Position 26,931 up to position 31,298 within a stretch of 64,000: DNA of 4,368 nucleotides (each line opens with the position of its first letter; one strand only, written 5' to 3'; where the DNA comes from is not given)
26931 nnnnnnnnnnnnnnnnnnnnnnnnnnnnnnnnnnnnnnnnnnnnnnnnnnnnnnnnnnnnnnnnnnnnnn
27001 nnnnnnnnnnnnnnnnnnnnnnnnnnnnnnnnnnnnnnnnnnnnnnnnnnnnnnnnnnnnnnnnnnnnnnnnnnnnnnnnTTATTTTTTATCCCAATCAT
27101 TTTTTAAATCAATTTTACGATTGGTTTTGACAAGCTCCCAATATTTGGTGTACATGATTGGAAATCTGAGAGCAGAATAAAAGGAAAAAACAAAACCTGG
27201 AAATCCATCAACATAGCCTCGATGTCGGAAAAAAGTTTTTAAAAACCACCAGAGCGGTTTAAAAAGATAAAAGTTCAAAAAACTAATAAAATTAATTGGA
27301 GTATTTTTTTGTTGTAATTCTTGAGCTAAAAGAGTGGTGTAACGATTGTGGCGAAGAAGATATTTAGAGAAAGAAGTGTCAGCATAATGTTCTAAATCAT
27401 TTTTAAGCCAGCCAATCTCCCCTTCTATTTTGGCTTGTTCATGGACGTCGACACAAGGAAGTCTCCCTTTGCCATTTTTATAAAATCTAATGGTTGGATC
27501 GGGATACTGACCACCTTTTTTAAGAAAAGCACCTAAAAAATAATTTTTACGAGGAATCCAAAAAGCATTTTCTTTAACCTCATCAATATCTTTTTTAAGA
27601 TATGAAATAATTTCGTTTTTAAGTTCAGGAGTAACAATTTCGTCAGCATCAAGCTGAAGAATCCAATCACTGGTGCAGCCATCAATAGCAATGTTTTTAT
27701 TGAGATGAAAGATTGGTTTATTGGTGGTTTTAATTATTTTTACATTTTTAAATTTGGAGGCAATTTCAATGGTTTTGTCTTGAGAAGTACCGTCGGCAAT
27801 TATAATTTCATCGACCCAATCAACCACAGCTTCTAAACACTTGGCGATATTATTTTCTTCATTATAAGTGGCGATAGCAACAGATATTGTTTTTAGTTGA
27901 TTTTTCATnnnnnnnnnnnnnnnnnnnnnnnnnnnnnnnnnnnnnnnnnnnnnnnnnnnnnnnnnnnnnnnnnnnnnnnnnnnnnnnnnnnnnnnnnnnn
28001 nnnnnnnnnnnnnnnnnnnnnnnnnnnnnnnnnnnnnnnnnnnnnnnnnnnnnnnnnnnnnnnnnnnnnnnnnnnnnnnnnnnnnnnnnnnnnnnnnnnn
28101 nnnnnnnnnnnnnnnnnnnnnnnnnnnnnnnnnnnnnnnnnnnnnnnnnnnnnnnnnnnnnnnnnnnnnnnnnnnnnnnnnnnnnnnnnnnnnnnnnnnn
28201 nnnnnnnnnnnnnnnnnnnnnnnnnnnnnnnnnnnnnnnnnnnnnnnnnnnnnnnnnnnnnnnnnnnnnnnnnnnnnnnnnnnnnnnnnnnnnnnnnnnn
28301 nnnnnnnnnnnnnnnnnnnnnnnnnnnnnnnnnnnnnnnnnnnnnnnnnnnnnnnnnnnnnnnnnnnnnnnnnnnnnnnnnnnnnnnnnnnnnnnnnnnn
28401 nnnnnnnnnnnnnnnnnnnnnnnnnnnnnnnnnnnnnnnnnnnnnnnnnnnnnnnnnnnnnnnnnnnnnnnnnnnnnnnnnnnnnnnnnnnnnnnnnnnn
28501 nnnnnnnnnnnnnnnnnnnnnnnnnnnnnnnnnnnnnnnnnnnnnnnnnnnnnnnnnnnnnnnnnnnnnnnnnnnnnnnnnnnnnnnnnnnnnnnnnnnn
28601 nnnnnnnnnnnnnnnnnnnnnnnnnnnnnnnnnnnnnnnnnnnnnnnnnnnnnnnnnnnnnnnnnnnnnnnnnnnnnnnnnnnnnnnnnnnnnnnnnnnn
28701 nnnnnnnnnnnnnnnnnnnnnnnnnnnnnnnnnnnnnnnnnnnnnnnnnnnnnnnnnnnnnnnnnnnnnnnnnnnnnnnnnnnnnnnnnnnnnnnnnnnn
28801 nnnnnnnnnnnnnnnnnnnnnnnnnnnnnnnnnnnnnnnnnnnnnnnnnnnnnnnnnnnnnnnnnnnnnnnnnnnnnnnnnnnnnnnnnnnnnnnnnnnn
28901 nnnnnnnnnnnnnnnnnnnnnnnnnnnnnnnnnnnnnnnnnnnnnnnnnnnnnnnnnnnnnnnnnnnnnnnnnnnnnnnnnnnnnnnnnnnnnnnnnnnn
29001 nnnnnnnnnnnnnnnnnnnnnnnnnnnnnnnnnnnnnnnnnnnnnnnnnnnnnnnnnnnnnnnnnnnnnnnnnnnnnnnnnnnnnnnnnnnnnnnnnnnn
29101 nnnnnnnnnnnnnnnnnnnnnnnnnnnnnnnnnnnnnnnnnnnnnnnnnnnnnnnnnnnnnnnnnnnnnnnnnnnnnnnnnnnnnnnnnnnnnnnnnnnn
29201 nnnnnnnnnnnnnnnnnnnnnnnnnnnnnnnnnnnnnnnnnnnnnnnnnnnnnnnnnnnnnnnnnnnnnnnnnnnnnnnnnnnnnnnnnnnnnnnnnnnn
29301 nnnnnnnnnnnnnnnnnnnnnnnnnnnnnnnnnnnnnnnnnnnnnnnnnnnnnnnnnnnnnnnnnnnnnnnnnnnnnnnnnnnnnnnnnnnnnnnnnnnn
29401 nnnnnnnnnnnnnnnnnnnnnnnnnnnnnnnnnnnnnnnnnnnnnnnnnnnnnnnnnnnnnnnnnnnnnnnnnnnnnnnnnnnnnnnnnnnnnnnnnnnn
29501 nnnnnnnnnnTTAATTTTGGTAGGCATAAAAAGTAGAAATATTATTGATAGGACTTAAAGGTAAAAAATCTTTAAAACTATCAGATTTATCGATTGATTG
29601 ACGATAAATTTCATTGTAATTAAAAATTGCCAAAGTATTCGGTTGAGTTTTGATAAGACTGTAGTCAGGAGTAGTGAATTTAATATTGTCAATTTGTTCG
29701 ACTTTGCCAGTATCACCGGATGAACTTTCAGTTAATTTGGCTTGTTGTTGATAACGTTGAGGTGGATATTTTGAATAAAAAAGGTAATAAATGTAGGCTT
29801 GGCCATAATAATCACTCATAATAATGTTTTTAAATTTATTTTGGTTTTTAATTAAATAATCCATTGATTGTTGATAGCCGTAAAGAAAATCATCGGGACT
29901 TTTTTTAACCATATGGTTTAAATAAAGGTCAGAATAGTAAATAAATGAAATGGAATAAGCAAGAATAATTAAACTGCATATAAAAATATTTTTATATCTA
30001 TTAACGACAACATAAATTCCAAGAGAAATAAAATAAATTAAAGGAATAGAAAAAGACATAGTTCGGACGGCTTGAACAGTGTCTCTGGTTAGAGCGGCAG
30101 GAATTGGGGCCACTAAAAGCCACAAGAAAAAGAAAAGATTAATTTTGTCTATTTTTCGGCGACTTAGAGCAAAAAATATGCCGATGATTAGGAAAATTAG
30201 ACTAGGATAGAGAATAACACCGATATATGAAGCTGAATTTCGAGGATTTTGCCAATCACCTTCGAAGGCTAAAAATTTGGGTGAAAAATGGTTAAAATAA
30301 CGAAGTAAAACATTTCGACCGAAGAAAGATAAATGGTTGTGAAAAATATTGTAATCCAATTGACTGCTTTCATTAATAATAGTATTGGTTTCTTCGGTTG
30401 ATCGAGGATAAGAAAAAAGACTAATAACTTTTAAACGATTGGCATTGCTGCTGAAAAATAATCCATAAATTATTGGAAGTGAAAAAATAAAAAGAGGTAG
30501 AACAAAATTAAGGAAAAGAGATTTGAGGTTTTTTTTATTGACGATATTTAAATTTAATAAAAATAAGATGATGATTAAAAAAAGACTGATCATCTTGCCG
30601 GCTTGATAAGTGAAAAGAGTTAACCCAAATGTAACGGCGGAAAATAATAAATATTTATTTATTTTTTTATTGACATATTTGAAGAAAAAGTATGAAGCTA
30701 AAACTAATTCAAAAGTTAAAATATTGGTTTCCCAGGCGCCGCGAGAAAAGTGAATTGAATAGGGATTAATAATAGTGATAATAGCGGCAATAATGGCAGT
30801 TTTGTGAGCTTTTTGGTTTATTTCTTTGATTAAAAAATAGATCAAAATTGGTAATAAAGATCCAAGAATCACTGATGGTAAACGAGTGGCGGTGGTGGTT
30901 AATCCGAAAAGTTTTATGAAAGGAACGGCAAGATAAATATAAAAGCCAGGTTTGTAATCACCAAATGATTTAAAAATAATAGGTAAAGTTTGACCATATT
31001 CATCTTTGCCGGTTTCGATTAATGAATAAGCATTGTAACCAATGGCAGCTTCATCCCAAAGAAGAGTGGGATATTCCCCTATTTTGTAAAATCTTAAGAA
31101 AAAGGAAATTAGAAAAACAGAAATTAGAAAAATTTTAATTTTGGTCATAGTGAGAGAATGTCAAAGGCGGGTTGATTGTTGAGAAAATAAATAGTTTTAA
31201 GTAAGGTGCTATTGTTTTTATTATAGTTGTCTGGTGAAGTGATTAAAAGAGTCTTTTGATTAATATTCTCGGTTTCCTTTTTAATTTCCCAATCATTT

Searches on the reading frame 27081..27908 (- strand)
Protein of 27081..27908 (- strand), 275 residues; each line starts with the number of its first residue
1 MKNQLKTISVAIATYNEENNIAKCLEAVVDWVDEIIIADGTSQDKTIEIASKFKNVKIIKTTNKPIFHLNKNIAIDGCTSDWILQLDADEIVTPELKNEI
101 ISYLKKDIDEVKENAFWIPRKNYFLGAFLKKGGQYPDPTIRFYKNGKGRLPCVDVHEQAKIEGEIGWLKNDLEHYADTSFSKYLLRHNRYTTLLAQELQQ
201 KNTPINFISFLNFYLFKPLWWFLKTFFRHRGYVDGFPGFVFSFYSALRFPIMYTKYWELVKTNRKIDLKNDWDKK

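Call 12: search_protein_families(library=pfam, proteins=[window:27081-27908:-], max_evalue=0.001)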
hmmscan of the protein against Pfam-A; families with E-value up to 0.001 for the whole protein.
window:27081-27908:- (275 aa): 3 families
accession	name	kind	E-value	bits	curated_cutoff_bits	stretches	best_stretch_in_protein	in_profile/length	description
PF00535.33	Glycos_transf_2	-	1e-20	74.8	23.3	1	9-107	1-106/168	Glycosyl transferase family 2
PF13704.12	Glyco_tranf_2_4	-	4e-07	30.9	27.5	1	16-93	2-85/98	Glycosyl transferase family 2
PF13641.12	Glyco_tranf_2_3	-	0.00021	21.8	27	1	8-111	3-119/230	Glycosyltransferase like family 2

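Call 40: search_protein_families(library=ncbifam, proteins=[window:27081-27908:-], max_evalue=0.01)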
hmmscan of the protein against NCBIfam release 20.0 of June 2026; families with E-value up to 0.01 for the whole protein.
window:27081-27908:- (275 aa): 12 families
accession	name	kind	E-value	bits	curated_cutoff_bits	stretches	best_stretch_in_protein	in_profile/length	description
TIGR04195.1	S_glycosyl_SunS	equivalog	2.3e-14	53.1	350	1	2-100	53-151/421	SunS family peptide S-glycosyltransferase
TIGR04283.1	glyco_like_mftF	equivalog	5.2e-11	42.6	182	1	8-107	1-100/221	TIGR04283 family arsenosugar biosynthesis glycosyltransferase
NF007482.0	PRK10073.1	equivalog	8.4e-10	38.2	423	1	1-121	1-128/334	glycosyltransferase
NF050050.1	ProtGlycPglI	equivalog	6.2e-07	29.1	500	1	7-115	3-119/306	GalNAc(5)-diNAcBac-PP-undecaprenol beta-1,3-glucosyltransferase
NF045692.1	OglycostaseCruG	equivalog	3.8e-06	26.1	600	1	3-104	38-152/386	2'-O-glycosyltransferase CruG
TIGR04182.1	glyco_TIGR04182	equivalog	4.9e-05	22.9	325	1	8-108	2-101/293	S-layer glycoprotein N-glycosyltransferase AglJ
NF047683.1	TeichurnBiosyTuaG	equivalog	6e-05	22.8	400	1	1-107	1-114/252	teichuronic acid biosynthesis protein TuaG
NF010496.0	PRK13915.1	equivalog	7e-05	22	262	1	4-52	29-83/307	glucosyl-3-phosphoglycerate synthase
NF038302.1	EPS_HpsE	equivalog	0.00011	21.4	300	1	8-95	3-102/307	hormogonium polysaccharide biosynthesis glycosyltransferase HpsE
TIGR03937.1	PgaC_IcaA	equivalog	0.00021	20.4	422.3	1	3-106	42-152/407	poly-beta-1,6-N-acetyl-D-glucosamine synthase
NF053739.1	GlytfEpsEBac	equivalog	0.0021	17.1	450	1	8-106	3-109/265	glycosyltransferase EpsE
NF041875.1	EPS_EpsD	equivalog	0.0048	16.3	370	0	8-99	1-99/325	exopolysaccharide biosynthesis glycosyltransferase EpsD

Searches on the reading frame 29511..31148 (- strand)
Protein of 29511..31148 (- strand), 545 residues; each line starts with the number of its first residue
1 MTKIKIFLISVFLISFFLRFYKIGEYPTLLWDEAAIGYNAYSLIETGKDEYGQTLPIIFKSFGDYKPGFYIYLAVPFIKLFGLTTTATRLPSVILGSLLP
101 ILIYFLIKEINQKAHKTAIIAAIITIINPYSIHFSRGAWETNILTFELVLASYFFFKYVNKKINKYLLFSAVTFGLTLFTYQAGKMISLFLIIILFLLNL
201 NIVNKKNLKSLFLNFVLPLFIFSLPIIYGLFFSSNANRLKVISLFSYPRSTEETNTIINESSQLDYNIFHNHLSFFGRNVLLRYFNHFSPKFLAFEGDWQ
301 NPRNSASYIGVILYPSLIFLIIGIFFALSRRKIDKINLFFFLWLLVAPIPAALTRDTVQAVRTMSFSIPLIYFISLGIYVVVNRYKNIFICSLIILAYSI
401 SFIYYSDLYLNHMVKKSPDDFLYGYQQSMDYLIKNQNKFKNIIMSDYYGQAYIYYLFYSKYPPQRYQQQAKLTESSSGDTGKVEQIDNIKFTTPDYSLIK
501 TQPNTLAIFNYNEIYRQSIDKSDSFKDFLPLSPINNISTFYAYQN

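Call 12: search_protein_families(library=pfam, proteins=[window:29511-31148:-], max_evalue=0.001)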
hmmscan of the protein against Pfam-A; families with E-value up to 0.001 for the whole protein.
window:29511-31148:- (545 aa): 2 families
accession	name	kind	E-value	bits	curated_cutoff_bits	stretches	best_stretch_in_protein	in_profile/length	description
PF02366.24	PMT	-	6.5e-14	52.5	22.7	1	10-223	2-227/245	Dolichyl-phosphate-mannose-protein mannosyltransferase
PF13231.12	PMT_2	-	4.2e-11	43.7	26.1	1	67-221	3-155/160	Dolichyl-phosphate-mannose-protein mannosyltransferase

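Call 75: search_solved_structures(query=A3, max_evalue=1, show_alignments=2)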
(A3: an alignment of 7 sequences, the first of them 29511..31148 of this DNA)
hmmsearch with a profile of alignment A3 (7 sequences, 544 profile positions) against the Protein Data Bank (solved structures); distinct sequences matched with E-value up to 1: 1.
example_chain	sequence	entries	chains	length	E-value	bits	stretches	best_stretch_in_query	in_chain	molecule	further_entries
5ezm_A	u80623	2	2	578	0.14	14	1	54-134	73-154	4-amino-4-deoxy-L-arabinose transferase or related glycosyltransferases of PMT family | 4-amino-4-deoxy-L-arabinose (L-Ara4N) transferase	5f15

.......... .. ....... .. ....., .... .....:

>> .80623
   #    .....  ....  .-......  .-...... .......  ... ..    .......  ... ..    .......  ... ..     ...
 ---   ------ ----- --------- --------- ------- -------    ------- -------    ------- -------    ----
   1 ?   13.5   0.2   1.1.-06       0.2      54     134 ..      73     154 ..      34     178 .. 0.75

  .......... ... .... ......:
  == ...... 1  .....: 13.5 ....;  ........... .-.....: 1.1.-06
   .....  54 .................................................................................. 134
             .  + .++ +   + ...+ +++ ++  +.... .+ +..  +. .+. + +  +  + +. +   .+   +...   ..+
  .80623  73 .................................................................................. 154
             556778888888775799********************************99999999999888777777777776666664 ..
